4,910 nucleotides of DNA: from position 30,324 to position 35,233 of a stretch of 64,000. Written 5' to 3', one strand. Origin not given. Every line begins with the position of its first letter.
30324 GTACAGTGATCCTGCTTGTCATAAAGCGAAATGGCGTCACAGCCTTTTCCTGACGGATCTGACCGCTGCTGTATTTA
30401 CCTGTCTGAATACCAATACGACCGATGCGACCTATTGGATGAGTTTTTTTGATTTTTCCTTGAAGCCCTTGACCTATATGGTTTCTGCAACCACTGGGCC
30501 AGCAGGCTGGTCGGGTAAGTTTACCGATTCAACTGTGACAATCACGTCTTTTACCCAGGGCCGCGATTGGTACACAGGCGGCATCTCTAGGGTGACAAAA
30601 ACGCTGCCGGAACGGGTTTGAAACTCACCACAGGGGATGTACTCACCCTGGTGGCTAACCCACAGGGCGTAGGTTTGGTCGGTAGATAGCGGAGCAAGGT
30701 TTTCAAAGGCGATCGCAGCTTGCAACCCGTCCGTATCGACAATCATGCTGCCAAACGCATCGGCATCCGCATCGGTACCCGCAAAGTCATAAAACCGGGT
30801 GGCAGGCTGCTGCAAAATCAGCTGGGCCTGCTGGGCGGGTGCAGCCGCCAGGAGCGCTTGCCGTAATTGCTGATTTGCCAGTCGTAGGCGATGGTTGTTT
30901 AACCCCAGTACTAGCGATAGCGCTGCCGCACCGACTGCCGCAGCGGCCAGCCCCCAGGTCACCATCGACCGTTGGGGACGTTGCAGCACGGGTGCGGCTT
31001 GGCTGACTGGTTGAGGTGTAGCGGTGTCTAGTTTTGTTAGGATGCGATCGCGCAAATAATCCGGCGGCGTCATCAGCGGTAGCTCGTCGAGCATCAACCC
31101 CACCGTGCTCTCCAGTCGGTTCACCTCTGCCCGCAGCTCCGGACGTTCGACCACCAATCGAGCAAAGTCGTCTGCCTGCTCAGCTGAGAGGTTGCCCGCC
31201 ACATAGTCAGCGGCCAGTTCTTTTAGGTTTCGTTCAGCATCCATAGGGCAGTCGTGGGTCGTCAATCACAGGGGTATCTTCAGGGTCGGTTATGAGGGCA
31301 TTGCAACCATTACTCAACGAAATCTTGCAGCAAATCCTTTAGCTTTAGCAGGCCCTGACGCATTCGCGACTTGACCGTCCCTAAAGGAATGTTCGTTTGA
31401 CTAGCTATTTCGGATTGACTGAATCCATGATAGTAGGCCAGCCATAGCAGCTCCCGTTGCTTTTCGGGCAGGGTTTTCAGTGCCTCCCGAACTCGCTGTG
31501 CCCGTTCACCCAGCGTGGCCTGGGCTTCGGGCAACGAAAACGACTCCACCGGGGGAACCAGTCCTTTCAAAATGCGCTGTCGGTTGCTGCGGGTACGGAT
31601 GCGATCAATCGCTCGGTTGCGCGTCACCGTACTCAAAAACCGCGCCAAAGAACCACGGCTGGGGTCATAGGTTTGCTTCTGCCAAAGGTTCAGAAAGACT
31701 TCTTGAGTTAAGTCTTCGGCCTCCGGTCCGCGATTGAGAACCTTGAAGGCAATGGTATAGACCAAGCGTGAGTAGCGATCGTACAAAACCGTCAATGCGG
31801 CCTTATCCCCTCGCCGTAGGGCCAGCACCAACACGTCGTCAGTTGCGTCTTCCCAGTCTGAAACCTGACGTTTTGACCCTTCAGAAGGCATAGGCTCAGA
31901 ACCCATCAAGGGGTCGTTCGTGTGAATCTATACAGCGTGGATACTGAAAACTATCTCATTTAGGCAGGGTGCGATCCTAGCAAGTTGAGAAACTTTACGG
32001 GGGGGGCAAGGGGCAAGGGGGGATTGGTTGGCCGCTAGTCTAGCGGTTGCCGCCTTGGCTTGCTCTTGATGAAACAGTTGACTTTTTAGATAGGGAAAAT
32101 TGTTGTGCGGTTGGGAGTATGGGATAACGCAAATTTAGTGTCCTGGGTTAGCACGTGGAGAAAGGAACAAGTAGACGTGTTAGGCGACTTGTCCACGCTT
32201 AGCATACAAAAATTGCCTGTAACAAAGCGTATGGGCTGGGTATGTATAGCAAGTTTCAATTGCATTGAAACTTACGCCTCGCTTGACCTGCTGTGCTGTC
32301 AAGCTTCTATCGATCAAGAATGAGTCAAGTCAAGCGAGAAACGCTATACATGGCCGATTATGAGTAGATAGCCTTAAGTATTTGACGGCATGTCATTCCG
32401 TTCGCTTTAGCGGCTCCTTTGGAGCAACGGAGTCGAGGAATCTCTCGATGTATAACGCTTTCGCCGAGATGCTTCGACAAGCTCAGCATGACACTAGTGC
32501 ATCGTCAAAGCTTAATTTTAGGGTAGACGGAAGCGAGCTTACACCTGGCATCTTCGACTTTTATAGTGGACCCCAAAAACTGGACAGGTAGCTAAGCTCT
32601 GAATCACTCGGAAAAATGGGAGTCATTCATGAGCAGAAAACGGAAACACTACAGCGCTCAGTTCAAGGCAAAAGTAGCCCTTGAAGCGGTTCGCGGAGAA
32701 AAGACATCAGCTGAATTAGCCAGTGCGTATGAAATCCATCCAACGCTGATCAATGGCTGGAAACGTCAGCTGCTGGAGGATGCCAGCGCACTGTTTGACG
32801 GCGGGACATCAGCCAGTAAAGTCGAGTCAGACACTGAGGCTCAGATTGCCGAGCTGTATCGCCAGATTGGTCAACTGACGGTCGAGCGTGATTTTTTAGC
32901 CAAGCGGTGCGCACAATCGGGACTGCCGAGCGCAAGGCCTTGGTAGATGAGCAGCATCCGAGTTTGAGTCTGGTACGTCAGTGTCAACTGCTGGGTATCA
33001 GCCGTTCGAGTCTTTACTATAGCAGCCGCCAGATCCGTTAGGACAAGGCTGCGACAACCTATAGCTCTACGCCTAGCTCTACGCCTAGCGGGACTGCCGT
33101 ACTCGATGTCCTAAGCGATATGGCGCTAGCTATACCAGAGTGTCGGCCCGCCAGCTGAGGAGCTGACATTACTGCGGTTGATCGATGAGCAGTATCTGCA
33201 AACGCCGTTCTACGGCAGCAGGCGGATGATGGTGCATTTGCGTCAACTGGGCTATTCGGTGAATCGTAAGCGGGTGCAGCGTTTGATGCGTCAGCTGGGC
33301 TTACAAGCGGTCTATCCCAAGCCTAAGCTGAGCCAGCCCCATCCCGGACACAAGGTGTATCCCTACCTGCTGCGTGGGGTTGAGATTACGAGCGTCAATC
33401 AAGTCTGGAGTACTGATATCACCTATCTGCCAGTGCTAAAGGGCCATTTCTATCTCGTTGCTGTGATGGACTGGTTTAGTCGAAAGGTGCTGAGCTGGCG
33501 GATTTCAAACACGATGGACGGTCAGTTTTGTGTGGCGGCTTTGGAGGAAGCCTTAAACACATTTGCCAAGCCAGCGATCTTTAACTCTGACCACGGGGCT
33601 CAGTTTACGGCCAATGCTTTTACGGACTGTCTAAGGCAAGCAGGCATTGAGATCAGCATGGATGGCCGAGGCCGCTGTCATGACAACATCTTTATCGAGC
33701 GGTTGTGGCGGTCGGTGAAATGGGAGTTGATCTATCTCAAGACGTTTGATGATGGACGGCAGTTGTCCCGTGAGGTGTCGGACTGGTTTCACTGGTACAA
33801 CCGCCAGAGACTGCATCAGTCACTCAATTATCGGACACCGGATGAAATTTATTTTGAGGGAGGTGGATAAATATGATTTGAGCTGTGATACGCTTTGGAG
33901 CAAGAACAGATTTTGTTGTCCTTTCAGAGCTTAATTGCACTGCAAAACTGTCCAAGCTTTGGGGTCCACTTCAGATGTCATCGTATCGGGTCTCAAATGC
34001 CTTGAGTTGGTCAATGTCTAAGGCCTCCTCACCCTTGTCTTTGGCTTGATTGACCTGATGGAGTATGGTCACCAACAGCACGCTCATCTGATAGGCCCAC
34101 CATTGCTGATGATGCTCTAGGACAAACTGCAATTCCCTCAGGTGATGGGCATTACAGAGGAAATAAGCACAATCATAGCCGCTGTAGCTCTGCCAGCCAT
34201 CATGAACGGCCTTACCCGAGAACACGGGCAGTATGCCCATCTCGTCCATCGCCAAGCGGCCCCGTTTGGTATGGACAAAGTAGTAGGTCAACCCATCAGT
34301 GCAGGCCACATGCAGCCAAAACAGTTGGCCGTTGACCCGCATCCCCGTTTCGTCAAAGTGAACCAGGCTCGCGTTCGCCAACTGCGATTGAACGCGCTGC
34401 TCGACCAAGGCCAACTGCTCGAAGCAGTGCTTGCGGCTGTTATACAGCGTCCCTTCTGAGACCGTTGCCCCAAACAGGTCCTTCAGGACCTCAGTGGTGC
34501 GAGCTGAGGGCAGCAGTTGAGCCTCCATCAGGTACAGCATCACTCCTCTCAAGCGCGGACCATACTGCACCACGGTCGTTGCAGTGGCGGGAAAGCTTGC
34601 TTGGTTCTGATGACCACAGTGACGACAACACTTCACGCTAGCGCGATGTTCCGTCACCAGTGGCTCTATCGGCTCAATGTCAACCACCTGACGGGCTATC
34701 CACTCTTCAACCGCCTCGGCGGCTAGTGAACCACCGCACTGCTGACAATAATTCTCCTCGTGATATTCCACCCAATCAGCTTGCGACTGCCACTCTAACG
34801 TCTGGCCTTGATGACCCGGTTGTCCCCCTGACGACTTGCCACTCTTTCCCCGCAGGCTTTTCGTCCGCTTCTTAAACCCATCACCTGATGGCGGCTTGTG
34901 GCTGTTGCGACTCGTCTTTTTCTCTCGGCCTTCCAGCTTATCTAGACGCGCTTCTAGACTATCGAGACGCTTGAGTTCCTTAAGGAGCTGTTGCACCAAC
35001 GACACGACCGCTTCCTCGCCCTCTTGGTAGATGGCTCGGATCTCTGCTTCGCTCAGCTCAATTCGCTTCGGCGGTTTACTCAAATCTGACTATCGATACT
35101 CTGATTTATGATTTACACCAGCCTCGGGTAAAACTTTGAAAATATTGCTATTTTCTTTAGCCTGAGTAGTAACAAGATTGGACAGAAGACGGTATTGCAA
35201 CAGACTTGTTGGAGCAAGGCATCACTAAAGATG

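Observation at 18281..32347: Two diverged copies of a two-hairpin repeated element bracket a 14 kb accessory patch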

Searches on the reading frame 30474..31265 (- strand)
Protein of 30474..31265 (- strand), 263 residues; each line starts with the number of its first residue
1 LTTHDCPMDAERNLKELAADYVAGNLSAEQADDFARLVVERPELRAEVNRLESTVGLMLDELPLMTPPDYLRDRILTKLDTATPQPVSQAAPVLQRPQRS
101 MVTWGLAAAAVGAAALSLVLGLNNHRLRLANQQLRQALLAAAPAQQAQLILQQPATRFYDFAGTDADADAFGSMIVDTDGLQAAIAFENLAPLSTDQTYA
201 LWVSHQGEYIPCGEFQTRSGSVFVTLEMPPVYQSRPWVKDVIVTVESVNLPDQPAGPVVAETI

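Call 49: search_protein_families(library=pfam, proteins=[window:30474-31265:-], max_evalue=0.01)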
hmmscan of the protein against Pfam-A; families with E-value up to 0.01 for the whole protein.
window:30474-31265:- (263 aa): 1 family
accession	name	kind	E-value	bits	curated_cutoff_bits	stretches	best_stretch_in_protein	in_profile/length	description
PF10099.14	RskA_C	-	3.2e-15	57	29.4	1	109-258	2-135/135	Anti-sigma-K factor rskA, C-terminal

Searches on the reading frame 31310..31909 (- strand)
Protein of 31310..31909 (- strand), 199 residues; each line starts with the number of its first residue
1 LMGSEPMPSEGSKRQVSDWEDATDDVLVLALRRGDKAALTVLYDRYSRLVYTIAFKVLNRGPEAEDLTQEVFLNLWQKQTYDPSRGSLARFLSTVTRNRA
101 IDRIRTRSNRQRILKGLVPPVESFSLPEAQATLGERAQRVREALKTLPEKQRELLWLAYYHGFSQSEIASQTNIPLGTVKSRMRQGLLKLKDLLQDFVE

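Call 22: search_protein_families(library=pfam, proteins=[window:31310-31909:-], max_evalue=0.001)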
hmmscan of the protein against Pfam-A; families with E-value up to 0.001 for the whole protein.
window:31310-31909:- (199 aa): 4 families
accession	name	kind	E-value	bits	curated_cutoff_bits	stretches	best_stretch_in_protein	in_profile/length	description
PF04542.20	Sigma70_r2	-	1.1e-19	70.4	24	1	42-108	1-69/71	Sigma-70 region 2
PF08281.18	Sigma70_r4_2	-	3.2e-17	62.4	25.7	1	138-190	2-54/54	Sigma-70, region 4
PF04545.22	Sigma70_r4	-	4.2e-15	55.4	24.1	1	143-191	1-49/50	Sigma-70, region 4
PF07638.17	Sigma70_ECF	-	1.4e-05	25.5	21.1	1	30-184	10-173/185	ECF sigma factor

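Call 32: find_encoding_contigs(protein=window:31310-31909:-, flank=6000, max_places=8)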
Protein window:31310-31909:- (199 aa): no gene with exactly this product is on record in the collection.

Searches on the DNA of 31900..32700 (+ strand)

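Call 10: search_rna_families(source=window, start=31900, end=32700, threshold=evalue, max_evalue=10)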
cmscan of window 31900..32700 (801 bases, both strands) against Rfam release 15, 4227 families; matches with E-value up to 10: 2.
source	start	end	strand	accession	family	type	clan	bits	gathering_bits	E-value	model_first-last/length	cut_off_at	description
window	32536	32598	-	RF04250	mir-236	Gene; miRNA;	CL00138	15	55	9.3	1-76/76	no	mir-236 microRNA precursor family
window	32489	32553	+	RF00373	RNaseP_arch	Gene; ribozyme;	CL00002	13.1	84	0.2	1-288/288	no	Archaeal RNase P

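Call 28: search_dna_similar(query=window:32240-32352:+, collection=plasmids, mode=distant, max_evalue=0.001)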
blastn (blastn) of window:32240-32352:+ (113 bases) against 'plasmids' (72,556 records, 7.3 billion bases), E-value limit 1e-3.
No match.

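Call 39: build_rna_model(alignment_id=A3, structure=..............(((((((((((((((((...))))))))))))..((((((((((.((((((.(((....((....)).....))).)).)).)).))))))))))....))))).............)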
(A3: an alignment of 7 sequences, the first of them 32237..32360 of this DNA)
Model R1 built from alignment A3 (7 sequences, 131 columns); structure: as given.
model positions 127; base pairs 38; branch points 1; effective number of sequences 1.31; information 0.59 bits per position. Calibrated on 0.2 Mb of random sequence (short: E-values are rough).
structure used (alignment columns):
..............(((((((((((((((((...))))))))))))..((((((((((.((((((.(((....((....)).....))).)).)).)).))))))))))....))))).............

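Call 40: search_with_rna_model(model_id=R1, source=window, filters=off, max_evalue=10)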
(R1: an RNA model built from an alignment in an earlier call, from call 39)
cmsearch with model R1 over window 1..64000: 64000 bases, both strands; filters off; matches with E-value up to 10: 11.
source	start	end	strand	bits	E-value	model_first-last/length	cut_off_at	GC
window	32234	32360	+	122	4.2e-40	1-127/127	no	0.45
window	18353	18478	+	118.7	6.2e-39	1-127/127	no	0.46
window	32211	32290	-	21.4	5.6e-05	1-127/127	no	0.44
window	38278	38346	+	10.9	0.27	1-127/127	no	0.52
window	8619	8761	-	10.8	0.29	1-127/127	no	0.55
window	18368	18393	-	10.4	0.41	16-42/127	no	0.38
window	18396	18456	-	9.3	0.96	45-105/127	no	0.52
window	3259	3322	-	8.2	2.4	1-127/127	no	0.59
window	56230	56332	+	7.1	5.7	1-127/127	no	0.56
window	32447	32476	+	7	6.2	60-89/127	no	0.5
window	21416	21548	+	6.4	9.9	1-127/127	no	0.62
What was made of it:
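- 32247..32346 (+): Copy B: intact 100-nt element, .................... It scores 122 bits with covariance model R1 (call 40).
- Checked: A covariance model with filters off finds exactly two copies in the 64 kb window (call 40).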

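Call 41: search_with_rna_model(model_id=R1, sources=[L005, L006, L062, L090, L091, L092, L093, L096, L097, L098, L099, L100, L101, L015], max_evalue=10)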
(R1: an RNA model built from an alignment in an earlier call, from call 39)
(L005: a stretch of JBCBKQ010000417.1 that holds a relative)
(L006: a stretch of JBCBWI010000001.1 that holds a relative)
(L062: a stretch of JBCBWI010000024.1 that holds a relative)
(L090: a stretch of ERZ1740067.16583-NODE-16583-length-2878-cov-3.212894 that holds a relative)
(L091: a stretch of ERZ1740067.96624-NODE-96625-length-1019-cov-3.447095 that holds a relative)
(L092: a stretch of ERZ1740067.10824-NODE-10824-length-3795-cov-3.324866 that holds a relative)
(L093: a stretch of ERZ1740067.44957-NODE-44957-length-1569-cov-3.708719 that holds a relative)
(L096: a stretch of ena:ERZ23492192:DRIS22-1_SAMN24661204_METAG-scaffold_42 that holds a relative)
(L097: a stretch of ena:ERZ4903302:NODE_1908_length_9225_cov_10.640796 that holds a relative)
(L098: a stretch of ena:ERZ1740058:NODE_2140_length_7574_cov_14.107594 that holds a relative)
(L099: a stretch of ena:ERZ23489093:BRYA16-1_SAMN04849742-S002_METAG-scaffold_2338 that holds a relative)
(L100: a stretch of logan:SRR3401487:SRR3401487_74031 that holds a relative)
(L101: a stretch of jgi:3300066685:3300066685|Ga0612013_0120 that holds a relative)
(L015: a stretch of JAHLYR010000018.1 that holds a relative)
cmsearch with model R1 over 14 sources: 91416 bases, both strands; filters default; matches with E-value up to 10: 20.
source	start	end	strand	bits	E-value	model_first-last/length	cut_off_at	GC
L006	7469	7595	+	142.4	4.8e-47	1-127/127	no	0.45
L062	3415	3541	-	134.5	2.6e-44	1-127/127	no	0.48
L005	1421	1547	-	134.3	3.2e-44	1-127/127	no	0.45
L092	950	1076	+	131.9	2.2e-43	1-127/127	no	0.47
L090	224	350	+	129.9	1.1e-42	1-127/127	no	0.46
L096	10705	10830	-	112.3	1.5e-36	1-127/127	no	0.46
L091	1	85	+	70.3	7.1e-22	43-127/127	5'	0.52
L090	239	265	-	23.3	1.7e-05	16-42/127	no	0.33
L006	7484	7510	-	19.8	0.00029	16-42/127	no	0.37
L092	965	991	-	19.3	0.00045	16-42/127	no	0.44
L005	1506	1532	+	16.8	0.0032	16-42/127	no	0.41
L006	7513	7573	-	16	0.0061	45-105/127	no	0.52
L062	3500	3526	+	16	0.0062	16-42/127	no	0.41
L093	1536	1569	-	15.6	0.0085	94-127/127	5'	0.44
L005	1443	1503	+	13.7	0.039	45-105/127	no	0.51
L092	994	1054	-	12.7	0.09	45-105/127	no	0.51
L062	3437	3497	+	12.4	0.11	45-105/127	no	0.56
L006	7271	7385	+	11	0.35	1-127/127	no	0.6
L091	1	84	-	9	1.8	1-107/127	3'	0.51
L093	944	1007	+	8.6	2.4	1-127/127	no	0.44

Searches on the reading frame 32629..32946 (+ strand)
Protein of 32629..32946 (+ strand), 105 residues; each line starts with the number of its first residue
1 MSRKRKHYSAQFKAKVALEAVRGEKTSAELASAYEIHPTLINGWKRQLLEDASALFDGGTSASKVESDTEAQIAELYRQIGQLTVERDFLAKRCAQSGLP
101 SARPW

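Call 49: search_protein_families(library=pfam, proteins=[window:32629-32946:+], max_evalue=0.01)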
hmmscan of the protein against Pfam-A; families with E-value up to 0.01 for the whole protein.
window:32629-32946:+ (105 aa): 2 families
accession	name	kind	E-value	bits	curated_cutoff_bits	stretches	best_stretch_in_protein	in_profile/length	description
PF01527.26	HTH_Tnp_1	-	4.3e-07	30.5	24.1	1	3-79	2-73/75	Transposase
PF13518.12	HTH_28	-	0.0024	18.4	25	1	12-50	1-38/52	Helix-turn-helix domain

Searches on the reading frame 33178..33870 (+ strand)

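Call 49: search_protein_families(library=pfam, proteins=[window:33178-33870:+], max_evalue=0.01)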
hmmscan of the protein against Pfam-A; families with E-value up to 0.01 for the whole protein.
window:33178-33870:+ (230 aa): 5 families
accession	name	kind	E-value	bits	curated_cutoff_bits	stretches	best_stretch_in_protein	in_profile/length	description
PF00665.32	rve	-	8e-25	87.5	32.6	1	73-167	4-102/102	Integrase core domain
PF13683.12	rve_3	-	3.8e-18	65.4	26.5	1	156-221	2-67/67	Integrase core domain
PF13276.12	HTH_21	-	1.2e-15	57.9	28.1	1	2-50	10-60/60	HTH-like domain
PF13333.12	rve_2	-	1.1e-07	32.3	22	1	176-221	3-48/56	Integrase core domain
PF24764.1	rva_4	-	7.6e-06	26.2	26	1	72-185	6-117/194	Integrase core domain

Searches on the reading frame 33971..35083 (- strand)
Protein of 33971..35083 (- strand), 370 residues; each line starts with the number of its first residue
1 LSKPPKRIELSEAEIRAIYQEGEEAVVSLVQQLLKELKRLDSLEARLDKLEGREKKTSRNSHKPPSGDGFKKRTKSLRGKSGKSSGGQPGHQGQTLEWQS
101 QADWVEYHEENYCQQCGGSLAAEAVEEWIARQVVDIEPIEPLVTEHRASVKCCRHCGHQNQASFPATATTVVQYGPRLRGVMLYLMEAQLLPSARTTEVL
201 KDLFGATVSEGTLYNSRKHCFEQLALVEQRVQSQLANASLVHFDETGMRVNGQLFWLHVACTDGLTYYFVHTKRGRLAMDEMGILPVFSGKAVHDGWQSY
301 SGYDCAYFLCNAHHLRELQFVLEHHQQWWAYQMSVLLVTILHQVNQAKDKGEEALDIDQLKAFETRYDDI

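Call 49: search_protein_families(library=pfam, proteins=[window:33971-35083:-], max_evalue=0.01)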
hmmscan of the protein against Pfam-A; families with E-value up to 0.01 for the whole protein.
window:33971-35083:- (370 aa): 4 families
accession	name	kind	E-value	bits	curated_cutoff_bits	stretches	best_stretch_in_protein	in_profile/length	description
PF03050.20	DDE_Tnp_IS66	-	7.1e-28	98.2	23.1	1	173-359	3-202/284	Transposase IS66 family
PF20042.4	DUF6444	-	4.8e-13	50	27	1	23-95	12-83/85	Family of unknown function (DUF6444)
PF13005.12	zf-IS66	-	6.3e-07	30.1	27.3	1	112-157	3-46/46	zinc-finger binding domain of transposase IS66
PF05501.16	DUF755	-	0.0074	17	29.1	0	16-81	27-92/122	Domain of unknown function (DUF755)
